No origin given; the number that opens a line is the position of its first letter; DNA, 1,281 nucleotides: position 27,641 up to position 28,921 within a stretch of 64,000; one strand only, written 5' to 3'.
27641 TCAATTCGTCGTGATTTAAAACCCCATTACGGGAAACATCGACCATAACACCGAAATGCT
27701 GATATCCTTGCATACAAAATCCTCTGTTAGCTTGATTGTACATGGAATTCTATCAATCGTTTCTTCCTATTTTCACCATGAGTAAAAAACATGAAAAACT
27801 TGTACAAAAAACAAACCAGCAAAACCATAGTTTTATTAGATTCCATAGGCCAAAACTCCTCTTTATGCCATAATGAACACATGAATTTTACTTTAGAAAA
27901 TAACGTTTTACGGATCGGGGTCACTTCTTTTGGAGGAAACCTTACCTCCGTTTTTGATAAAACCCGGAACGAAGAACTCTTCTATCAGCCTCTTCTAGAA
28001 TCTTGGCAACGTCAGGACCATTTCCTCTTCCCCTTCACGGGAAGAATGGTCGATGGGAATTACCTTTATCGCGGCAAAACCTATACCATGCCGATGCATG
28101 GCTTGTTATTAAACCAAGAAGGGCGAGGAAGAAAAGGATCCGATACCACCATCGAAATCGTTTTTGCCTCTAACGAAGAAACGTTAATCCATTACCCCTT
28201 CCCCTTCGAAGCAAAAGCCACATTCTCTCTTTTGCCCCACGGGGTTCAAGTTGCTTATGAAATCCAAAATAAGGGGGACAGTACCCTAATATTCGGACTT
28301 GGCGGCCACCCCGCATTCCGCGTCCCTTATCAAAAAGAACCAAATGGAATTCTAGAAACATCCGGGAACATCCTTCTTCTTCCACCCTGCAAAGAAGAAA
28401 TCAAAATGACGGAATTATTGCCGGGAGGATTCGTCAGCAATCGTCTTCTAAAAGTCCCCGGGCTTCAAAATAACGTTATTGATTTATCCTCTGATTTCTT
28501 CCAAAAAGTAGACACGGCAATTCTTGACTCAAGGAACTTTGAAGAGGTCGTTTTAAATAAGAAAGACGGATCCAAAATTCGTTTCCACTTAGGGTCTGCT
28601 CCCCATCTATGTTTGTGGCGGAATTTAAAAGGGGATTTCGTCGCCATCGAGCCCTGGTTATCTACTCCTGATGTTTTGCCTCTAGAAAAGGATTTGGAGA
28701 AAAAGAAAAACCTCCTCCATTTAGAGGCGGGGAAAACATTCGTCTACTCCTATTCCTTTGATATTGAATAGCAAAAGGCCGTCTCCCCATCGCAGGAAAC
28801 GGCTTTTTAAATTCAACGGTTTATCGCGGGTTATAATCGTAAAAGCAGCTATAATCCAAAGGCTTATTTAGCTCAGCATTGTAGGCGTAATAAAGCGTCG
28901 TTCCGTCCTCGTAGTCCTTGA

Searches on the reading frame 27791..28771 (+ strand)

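Call 36: search_protein_families(library=pfam, proteins=[window:27791-28771:+])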
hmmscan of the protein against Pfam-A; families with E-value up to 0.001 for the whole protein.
window:27791-28771:+ (326 aa): 1 family
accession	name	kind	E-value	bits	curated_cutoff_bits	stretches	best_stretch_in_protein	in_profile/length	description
PF01263.26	Aldose_epim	-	6.6e-16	59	27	1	33-316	3-291/299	Aldose 1-epimerase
